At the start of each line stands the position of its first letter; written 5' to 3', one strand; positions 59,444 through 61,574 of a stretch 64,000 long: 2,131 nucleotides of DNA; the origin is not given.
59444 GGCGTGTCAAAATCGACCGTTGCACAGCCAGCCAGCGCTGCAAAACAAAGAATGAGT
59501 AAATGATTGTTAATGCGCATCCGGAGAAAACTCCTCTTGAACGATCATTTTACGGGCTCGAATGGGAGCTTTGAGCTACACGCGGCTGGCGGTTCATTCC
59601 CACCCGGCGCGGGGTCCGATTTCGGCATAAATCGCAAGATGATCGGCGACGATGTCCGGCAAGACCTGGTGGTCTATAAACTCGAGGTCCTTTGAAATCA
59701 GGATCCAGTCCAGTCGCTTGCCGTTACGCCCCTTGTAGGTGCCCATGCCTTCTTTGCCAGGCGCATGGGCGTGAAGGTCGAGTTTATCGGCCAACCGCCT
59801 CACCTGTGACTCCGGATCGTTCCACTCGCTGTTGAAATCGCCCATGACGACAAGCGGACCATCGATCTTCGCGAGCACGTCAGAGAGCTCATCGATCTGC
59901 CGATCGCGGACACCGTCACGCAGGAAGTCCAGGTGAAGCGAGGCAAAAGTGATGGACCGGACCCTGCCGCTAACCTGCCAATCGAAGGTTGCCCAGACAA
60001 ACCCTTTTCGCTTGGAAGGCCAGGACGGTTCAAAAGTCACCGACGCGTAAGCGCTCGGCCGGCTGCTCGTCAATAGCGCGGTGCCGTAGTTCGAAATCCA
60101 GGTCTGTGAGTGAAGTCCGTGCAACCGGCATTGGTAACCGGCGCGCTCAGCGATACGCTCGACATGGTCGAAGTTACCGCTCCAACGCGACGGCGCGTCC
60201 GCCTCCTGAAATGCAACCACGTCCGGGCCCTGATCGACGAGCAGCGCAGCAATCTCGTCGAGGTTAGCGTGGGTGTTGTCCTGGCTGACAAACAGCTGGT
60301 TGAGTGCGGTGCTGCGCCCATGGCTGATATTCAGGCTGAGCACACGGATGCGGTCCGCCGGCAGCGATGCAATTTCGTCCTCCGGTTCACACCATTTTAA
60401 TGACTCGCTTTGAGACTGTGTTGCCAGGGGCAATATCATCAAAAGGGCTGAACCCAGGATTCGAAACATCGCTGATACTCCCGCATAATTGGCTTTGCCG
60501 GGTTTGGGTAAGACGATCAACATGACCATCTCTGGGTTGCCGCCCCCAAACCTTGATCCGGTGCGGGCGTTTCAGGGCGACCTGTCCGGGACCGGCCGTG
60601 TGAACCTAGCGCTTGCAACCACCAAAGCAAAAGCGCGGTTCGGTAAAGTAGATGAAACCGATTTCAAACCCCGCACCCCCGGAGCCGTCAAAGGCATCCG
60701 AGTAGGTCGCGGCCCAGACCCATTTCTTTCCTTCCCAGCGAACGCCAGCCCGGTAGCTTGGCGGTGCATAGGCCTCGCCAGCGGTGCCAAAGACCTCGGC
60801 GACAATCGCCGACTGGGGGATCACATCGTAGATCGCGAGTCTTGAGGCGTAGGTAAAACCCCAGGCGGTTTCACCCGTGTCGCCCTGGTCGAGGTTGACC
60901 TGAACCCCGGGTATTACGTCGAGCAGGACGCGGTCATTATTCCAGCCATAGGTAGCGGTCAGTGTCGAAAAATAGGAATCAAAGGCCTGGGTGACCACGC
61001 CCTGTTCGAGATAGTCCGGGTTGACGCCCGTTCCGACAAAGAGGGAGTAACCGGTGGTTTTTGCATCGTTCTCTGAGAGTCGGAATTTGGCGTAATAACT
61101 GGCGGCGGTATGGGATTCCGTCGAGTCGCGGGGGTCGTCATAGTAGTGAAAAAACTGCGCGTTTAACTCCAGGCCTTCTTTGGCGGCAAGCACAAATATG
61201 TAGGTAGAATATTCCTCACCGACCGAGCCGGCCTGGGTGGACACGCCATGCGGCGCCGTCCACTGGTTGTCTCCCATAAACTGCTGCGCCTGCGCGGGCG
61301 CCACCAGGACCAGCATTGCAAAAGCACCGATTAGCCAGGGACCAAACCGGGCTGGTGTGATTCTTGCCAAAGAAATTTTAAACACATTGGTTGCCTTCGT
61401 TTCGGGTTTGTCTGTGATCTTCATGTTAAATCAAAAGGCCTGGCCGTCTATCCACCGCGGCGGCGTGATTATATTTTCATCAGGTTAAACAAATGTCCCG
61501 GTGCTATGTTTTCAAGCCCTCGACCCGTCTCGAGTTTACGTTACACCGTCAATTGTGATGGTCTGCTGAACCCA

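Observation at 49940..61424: Dense envelope phospholipid-enzyme cluster: four HKD/PLD proteins, lipin-like phosphatase, EEP phosphodiesterase, HdeD, AI-2E permease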

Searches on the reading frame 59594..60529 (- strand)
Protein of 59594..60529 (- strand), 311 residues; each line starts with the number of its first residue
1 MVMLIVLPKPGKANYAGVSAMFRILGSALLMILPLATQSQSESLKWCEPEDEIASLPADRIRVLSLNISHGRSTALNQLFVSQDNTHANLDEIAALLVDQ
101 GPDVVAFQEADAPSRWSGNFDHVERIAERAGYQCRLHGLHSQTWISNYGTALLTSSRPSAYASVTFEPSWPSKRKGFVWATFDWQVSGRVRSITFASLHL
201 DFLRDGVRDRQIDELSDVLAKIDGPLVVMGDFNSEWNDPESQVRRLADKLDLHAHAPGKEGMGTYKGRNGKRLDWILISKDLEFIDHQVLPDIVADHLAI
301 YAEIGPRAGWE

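Call 3: search_protein_families(library=pfam, proteins=[window:59594-60529:-], max_evalue=0.01)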
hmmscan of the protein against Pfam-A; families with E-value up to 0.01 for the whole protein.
window:59594-60529:- (311 aa): 2 families
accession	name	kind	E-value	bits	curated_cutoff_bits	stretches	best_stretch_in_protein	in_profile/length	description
PF03372.29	Exo_endo_phos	-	2.1e-15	57.5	24.5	1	65-297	2-225/225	Endonuclease/Exonuclease/phosphatase family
PF14529.12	Exo_endo_phos_2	-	5.7e-05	23.4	27.4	1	211-301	17-117/117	Endonuclease-reverse transcriptase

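Call 4: search_protein_families(library=ncbifam, proteins=[window:59594-60529:-], max_evalue=0.01)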
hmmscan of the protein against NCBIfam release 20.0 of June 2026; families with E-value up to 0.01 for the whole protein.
window:59594-60529:- (311 aa): 4 families
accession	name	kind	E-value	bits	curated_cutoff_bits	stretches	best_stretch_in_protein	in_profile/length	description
NF003842.0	PRK05421.1-4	equivalog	2.2e-08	33.8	144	1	87-303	46-254/259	endonuclease/exonuclease/phosphatase family protein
NF003840.0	PRK05421.1-2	equivalog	9e-05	21.7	163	1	209-253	186-230/282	endonuclease/exonuclease/phosphatase family protein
TIGR00633.1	xth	equivalog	0.00055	19.5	99.05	0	91-181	16-98/255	exodeoxyribonuclease III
NF003841.0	PRK05421.1-3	equivalog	0.00068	19.2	223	1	207-301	165-255/261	endonuclease/exonuclease/phosphatase family protein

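Call 24: search_solved_structures(query=window:59594-60529:-, max_evalue=1)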
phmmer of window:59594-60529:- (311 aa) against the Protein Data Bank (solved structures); distinct sequences matched with E-value up to 1: 13.
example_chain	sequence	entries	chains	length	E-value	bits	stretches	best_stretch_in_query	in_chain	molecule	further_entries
8sdh_L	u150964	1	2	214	0.091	15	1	126-169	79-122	Neutralizing antibody CC25.56 Light Chain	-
5n4j_L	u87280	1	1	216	0.29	13.4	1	127-169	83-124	LIGHT CHAIN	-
8sit_L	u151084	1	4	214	0.36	13.1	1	124-169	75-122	CC84.24 fab light chain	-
6h2y_L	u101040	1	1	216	0.37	13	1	124-169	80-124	Light chain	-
3rha_A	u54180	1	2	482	0.38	13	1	222-310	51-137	Putrescine oxidase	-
6fy3_Y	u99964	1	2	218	0.43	12.8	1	126-169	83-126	CAP228-3D Light Chain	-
7jz1_L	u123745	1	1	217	0.47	12.7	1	128-169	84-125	MGC34 light chain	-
5vk2_E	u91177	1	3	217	0.62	12.3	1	127-169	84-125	Fab 37.7H light chain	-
8tft_M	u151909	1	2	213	0.62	12.3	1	124-169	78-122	O-13-1 IgG1 Fab light chain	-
2yqf_A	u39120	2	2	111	0.71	12.1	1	34-105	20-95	Ankyrin-1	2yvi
1w72_L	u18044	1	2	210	0.8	11.9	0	123-169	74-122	HYB3 LIGHT CHAIN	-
6ztd_L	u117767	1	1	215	0.97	11.7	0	124-169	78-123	Light chain of the Fab fragment from BCR derived from the P6540 CLL clone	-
3jcb_B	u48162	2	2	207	0.99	11.6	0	127-169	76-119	Antibody 36D5 light chain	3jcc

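Call 27: find_homologous_proteins(query=window:59594-60463:-, max_evalue=0.001)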
Query window:59594-60463:- (289 aa): 1635 proteins with E <= 0.001 among 4057 candidates; the best 120 are listed.
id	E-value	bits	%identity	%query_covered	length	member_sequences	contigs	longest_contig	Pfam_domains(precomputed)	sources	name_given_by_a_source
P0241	9.8e-182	621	94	100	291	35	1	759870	PF03372.30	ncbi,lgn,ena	-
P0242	8.9e-138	476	72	100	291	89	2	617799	PF03372.30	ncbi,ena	-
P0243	1.9e-127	443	69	99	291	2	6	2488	PF03372.30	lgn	-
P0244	1.8e-125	436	67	99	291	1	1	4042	PF03372.30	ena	-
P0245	1.4e-124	433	68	94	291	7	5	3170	PF03372.30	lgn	-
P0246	2.4e-124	432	70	96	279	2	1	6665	PF03372.30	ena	-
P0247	4.1e-113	395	64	93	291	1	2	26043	PF03372.30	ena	-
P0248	5.3e-107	375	58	99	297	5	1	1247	PF03372.30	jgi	-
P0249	4.3e-105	369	58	98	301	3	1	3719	PF03372.30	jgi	jgi:endonuclease/exonuclease/phosphatase family metal-dependent hydrolase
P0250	1.8e-103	364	56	99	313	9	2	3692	PF03372.30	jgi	jgi:endonuclease/exonuclease/phosphatase family metal-dependent hydrolase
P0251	4.1e-103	363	59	95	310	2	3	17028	PF03372.30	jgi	jgi:endonuclease/exonuclease/phosphatase family metal-dependent hydrolase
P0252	5.0e-103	362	59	95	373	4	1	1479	PF03372.30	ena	-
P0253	6.1e-103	362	57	97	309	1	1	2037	PF03372.30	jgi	jgi:endonuclease/exonuclease/phosphatase family metal-dependent hydrolase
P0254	1.4e-102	361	58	99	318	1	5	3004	PF03372.30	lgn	-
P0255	1.7e-102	361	58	99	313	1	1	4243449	PF03372.30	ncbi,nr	ncbi:MAG: endonuclease/exonuclease/phosphatase family protein [Betaproteobacteria bacterium]|nr:MAG:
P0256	4.3e-102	359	58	97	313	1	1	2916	PF03372.30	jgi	jgi:endonuclease/exonuclease/phosphatase family metal-dependent hydrolase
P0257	4.8e-102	359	56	98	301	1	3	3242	PF03372.30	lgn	-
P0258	8.2e-102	358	57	100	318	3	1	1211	PF03372.30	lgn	-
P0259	1.5e-101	358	60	94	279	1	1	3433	PF03372.30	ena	-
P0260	7.4e-101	355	57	100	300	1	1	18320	PF03372.30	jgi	-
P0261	1.4e-100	354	56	100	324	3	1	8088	PF03372.30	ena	-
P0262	2.6e-100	354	56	98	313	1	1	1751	PF03372.30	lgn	-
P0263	3.2e-100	353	56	97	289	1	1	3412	PF03372.30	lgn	-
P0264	3.9e-100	353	56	100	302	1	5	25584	PF03372.30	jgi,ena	-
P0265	2.1e-99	351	57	99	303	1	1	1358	PF03372.30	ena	-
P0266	2.5e-99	350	60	90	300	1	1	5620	PF03372.30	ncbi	-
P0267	3.3e-99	350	56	98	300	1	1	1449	PF03372.30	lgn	-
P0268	4.0e-99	350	58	92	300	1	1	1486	PF03372.30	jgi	jgi:endonuclease/exonuclease/phosphatase family metal-dependent hydrolase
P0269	4.7e-99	349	56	96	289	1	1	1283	PF03372.30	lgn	-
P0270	4.9e-99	349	56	99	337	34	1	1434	PF03372.30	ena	-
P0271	4.8e-98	346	59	92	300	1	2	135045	PF03372.30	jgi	jgi:endonuclease/exonuclease/phosphatase family metal-dependent hydrolase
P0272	2.2e-97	344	56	97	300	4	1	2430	PF03372.30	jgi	jgi:endonuclease/exonuclease/phosphatase family metal-dependent hydrolase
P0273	2.7e-97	344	55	99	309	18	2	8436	PF03372.30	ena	-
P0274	4.0e-97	343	56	99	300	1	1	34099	PF03372.30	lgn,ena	-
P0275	5.9e-97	342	58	91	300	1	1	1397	PF03372.30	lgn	-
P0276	1.6e-96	341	55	99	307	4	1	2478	PF03372.30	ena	-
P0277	3.6e-96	340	55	96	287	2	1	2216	PF03372.30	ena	-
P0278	5.1e-96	339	55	96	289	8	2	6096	PF03372.30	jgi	-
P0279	1.2e-95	338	58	92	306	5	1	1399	PF03372.30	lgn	-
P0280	6.2e-93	329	54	97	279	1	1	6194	PF03372.30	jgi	-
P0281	8.4e-92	326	57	90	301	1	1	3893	PF03372.30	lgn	-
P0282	2.4e-91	324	53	98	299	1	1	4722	PF03372.30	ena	-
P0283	7.0e-90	319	55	91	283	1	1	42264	PF03372.30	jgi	jgi:endonuclease/exonuclease/phosphatase family metal-dependent hydrolase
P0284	8.4e-90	319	53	96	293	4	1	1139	PF03372.30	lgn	-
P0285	1.0e-89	319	53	96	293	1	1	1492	PF03372.30,PF23226.2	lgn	-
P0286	1.6e-89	318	54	93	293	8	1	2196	PF03372.30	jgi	jgi:endonuclease/exonuclease/phosphatase family metal-dependent hydrolase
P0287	4.4e-89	317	54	89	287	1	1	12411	PF14529.13,PF03372.30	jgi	-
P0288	4.5e-89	317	54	92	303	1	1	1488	PF03372.30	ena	-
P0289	7.4e-88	313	57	87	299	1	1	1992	PF03372.30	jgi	-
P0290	2.2e-87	311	53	99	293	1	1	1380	PF03372.30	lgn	-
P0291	2.4e-87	311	53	97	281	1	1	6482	PF03372.30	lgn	-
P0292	2.5e-87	311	57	89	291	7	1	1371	PF03372.30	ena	-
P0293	3.2e-87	311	53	97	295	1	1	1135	PF03372.30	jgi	jgi:endonuclease/exonuclease/phosphatase family metal-dependent hydrolase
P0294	5.7e-87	310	52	98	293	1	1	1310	PF03372.30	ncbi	-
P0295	2.1e-86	308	54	91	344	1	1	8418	PF03372.30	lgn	-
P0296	3.4e-86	307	57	85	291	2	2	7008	PF03372.30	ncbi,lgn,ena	-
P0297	4.9e-86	307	52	96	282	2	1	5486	PF03372.30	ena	-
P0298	6.1e-85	303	50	97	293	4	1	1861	PF03372.30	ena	-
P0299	8.1e-85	303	50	96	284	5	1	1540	PF14529.13,PF03372.30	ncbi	-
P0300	8.6e-85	303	53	94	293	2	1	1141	PF03372.30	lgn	-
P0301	1.5e-84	302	56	88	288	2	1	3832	PF03372.30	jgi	jgi:endonuclease/exonuclease/phosphatase family metal-dependent hydrolase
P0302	2.4e-84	301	51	99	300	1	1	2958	PF03372.30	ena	-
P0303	1.4e-83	299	50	96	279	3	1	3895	PF03372.30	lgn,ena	-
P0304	1.5e-83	298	51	98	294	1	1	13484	PF03372.30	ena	-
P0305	2.2e-83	298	50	99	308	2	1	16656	PF03372.30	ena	-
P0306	3.4e-83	297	53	95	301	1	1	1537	PF03372.30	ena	-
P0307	3.5e-83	297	49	98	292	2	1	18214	PF03372.30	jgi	-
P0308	3.6e-83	297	51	99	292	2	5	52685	PF03372.30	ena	-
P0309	5.0e-83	297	56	85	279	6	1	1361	PF03372.30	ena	-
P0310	5.9e-83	297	50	97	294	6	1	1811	PF03372.30,PF23226.2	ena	-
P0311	8.2e-83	296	52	93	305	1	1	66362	PF03372.30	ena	-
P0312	9.9e-83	296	50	96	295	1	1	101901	PF03372.30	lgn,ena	-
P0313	1.6e-82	295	56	87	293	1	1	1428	PF03372.30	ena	-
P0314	5.6e-82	293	49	99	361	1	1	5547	PF03372.30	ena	-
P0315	5.8e-82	293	48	98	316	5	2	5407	PF03372.30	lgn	-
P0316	6.1e-82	293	51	92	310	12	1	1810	PF14529.13,PF03372.30,PF22669.3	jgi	jgi:endonuclease/exonuclease/phosphatase family metal-dependent hydrolase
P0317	6.3e-82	293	48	97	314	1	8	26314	PF03372.30,PF23226.2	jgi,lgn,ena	-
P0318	6.5e-82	293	50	96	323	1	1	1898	PF03372.30,PF23226.2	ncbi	-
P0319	1.7e-81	292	55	89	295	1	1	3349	PF03372.30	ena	-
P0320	2.5e-81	291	53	89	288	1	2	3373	PF03372.30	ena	-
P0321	3.0e-81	291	51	94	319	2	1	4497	PF14529.13,PF03372.30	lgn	-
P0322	4.6e-81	290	54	86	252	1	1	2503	PF03372.30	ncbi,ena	-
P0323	6.0e-81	290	53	90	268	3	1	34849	PF03372.30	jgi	jgi:endonuclease/exonuclease/phosphatase family metal-dependent hydrolase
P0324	1.2e-80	289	50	89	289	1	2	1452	PF03372.30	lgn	-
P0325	2.2e-80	288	48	98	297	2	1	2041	PF03372.30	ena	-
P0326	2.6e-80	288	47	97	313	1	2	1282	PF03372.30,PF23226.2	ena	-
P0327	4.5e-80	287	52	86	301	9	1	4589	PF03372.30,PF23226.2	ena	-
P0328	1.0e-79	286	51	90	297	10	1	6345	PF14529.13,PF03372.30,PF23226.2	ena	-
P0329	1.1e-79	286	53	88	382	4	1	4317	PF14529.13,PF03372.30,PF23226.2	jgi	jgi:endonuclease/exonuclease/phosphatase family metal-dependent hydrolase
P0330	1.5e-79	285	48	97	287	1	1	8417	PF03372.30,PF23226.2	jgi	jgi:endonuclease/exonuclease/phosphatase family metal-dependent hydrolase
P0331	1.6e-79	285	51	94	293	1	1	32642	PF03372.30,PF23226.2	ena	-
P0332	3.4e-79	284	53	90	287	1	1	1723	PF03372.30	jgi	jgi:endonuclease/exonuclease/phosphatase family metal-dependent hydrolase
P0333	4.0e-79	284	50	92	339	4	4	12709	PF03372.30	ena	-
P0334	4.2e-79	284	52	86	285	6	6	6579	PF14529.13,PF03372.30,PF23226.2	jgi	-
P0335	5.9e-79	283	47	98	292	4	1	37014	PF03372.30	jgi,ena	-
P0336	6.5e-79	283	50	90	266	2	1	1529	PF14529.13,PF03372.30,PF22669.3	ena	-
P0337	7.1e-79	283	49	98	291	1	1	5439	PF14529.13,PF03372.30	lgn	-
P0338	1.1e-78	283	50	87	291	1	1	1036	PF03372.30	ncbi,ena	-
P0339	1.2e-78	282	49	98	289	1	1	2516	PF03372.30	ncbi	-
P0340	1.4e-78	282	48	97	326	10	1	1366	PF14529.13,PF03372.30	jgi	jgi:endonuclease/exonuclease/phosphatase family metal-dependent hydrolase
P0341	1.8e-78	282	48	97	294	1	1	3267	PF03372.30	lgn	-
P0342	2.0e-78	282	49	96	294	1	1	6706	PF03372.30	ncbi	-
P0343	6.1e-78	280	49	96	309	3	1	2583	PF03372.30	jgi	jgi:endonuclease/exonuclease/phosphatase family metal-dependent hydrolase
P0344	6.3e-78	280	49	92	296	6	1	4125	PF03372.30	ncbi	-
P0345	6.7e-78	280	59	72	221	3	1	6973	PF03372.30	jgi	jgi:endonuclease/exonuclease/phosphatase family metal-dependent hydrolase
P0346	9.9e-78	279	47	97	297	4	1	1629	PF14529.13,PF03372.30,PF23226.2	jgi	jgi:endonuclease/exonuclease/phosphatase family metal-dependent hydrolase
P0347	1.0e-77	279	47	96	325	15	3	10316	PF03372.30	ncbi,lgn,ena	-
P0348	1.1e-77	279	52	86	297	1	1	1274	PF14529.13,PF03372.30,PF22669.3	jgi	jgi:endonuclease/exonuclease/phosphatase family metal-dependent hydrolase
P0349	1.2e-77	279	49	90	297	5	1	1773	PF14529.13,PF03372.30,PF23226.2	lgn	-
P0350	1.2e-77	279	47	97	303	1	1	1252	PF14529.13,PF03372.30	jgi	jgi:endonuclease/exonuclease/phosphatase family metal-dependent hydrolase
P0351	1.5e-77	279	51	86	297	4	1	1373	PF14529.13,PF03372.30,PF23226.2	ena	-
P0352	1.9e-77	278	47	99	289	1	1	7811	PF03372.30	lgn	-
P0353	2.3e-77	278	52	84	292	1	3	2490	PF03372.30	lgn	-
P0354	2.4e-77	278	49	92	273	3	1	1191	PF14529.13,PF03372.30,PF23226.2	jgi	jgi:endonuclease/exonuclease/phosphatase family metal-dependent hydrolase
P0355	3.4e-77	278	47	97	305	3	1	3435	PF14529.13,PF03372.30,PF22669.3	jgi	-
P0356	4.0e-77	277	49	92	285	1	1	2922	PF14529.13,PF03372.30,PF22669.3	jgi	jgi:endonuclease/exonuclease/phosphatase family metal-dependent hydrolase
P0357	4.2e-77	277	51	86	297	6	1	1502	PF14529.13,PF03372.30,PF23226.2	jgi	-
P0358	4.9e-77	277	46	99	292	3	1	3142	PF03372.30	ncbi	-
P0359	5.6e-77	277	49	90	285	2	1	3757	PF14529.13,PF03372.30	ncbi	-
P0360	7.2e-77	277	49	92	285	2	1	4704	PF14529.13,PF03372.30,PF22669.3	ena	-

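Call 46: predict_structure(alignment_id=A2)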
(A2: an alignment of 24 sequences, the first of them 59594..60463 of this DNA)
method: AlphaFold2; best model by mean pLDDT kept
length: 289 residues; sequences in the alignment: 24
mean_pLDDT: 82.8   pTM: 0.85
mean pLDDT of the five models: 82.8, 82.4, 82.2, 81.8, 81.0
residues with pLDDT >= 90: 143; 70-90: 85; 50-70: 37; < 50: 24
segments of 3 or more residues with pLDDT < 50: 1-18, 51-55
pLDDT, mean of each block of 10 residues (from residue 1): 42 41 68 90 78 54 84 94 94 85 94 91 88 94 80 92 91 93 89 97 95 88 96 79 62 93 89 78 83
secondary structure, 60 per line:
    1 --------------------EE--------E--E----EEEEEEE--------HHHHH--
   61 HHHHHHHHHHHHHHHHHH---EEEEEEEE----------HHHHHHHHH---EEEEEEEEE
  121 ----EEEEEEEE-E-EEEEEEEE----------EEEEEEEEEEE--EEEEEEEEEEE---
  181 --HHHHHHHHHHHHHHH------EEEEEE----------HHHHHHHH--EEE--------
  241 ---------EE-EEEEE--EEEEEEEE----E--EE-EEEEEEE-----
elements in order: E39-45 H54-58 H61-78 E82-89 H100-108 E112-120 E125-132 E136-143 E154-164 E167-177 H183-197 E204-209 H220-227 E230-232 E253-257 E260-267 E278-284

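Call 54: fold_search(model_id=the predicted structure, library=pdb)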
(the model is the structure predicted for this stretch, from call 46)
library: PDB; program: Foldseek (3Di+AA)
matches with E <= 10: 994; with E <= 0.001: 148
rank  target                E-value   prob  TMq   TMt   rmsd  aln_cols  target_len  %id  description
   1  3teb_B                6.3e-13  1.00  0.64  0.69   5.0       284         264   18  endonuclease/exonuclease/phosphatase family protein from Leptotrichia buccalis C-1013-b (released 2011-08-31)
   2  6mal                  7.6e-13  1.00  0.59  0.56   9.4       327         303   17  Structure of human Nocturnin C-terminal domain (released 2018-09-05)
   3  4ruw                  1.9e-12  1.00  0.64  0.49   4.7       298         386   19  The crystal structure of endonuclease/exonuclease/phosphatase from Beutenbergia cavernae DSM 12333 (released 2014-12-24)
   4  3teb_A                5.5e-12  1.00  0.62  0.69   4.0       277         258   18  endonuclease/exonuclease/phosphatase family protein from Leptotrichia buccalis C-1013-b (released 2011-08-31)
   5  8j2f_A                5.8e-12  1.00  0.62  0.48   4.5       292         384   15  Human neutral shpingomyelinase (released 2023-12-06)
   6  6bt1                  8.8e-12  1.00  0.61  0.59   7.7       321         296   20  Structure of the human Nocturnin catalytic domain (released 2018-05-16)
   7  4gyz_D                1.5e-11  1.00  0.54  0.65   5.4       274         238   14  Mus Musculus Tdp2 Bound to dAMP and Mg2+ (released 2012-10-31)
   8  6bt2_A                1.6e-11  1.00  0.60  0.63   7.6       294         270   17  Structure of the human Nocturnin catalytic domain with bound sulfate anion (released 2018-05-16)
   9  6bt2_B                1.9e-11  1.00  0.60  0.63   5.0       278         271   21  Structure of the human Nocturnin catalytic domain with bound sulfate anion (released 2018-05-16)
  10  6nf0                  2.3e-11  1.00  0.60  0.58   7.8       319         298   19  Nocturnin with bound NADPH substrate (released 2019-05-01)
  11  5j3z_A                2.9e-11  1.00  0.55  0.63   5.2       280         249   15  Crystal structure of m2hTDP2-CAT in complex with a small molecule inhibitor (released 2016-05-04)
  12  4gyz_A                3.7e-11  1.00  0.56  0.64   5.0       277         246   16  Mus Musculus Tdp2 Bound to dAMP and Mg2+ (released 2012-10-31)
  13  4gyz_C                3.9e-11  1.00  0.57  0.65   5.0       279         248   14  Mus Musculus Tdp2 Bound to dAMP and Mg2+ (released 2012-10-31)
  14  5inm_B                3.9e-11  1.00  0.54  0.64   5.3       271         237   15  Mouse Tdp2 protein, apo state with variable DNA-binding grasp conformations (released 2016-04-27)
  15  5ino_A                4.4e-11  1.00  0.55  0.62   6.0       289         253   13  Human Tdp2 reaction product (5'-phosphorylated DNA)-Mg2+ complex (released 2016-04-27)
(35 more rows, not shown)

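Call 76: search_protein_families(library=padloc, proteins=[window:59594-60529:-], max_evalue=0.001)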
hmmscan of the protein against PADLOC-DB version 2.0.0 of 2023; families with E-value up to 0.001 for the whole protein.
window:59594-60529:- (311 aa): 0 families

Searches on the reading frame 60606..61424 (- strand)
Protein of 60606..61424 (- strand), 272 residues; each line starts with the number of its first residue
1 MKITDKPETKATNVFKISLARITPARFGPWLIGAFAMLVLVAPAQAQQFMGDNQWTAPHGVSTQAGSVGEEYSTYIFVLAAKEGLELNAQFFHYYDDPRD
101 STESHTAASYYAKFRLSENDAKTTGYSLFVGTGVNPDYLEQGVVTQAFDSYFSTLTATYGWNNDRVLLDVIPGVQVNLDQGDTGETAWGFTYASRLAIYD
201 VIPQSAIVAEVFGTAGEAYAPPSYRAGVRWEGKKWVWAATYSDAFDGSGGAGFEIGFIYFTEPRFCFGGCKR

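Call 3: search_protein_families(library=pfam, proteins=[window:60606-61424:-], max_evalue=0.01)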
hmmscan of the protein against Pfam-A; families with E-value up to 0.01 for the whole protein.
window:60606-61424:- (272 aa): 0 families

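Call 4: search_protein_families(library=ncbifam, proteins=[window:60606-61424:-], max_evalue=0.01)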
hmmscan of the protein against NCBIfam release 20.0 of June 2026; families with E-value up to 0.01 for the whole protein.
window:60606-61424:- (272 aa): 0 families

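Call 76: search_protein_families(library=padloc, proteins=[window:60606-61424:-], max_evalue=0.001)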
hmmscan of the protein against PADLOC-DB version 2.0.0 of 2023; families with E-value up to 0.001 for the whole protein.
window:60606-61424:- (272 aa): 0 families

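Call 77: search_solved_structures(query=window:60606-61424:-, max_evalue=10)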
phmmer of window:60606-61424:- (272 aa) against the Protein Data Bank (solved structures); distinct sequences matched with E-value up to 10: 1.
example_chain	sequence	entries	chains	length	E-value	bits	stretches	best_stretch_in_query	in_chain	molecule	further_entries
1mk4_A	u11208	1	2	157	1.3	12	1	87-156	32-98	Hypothetical protein yqjY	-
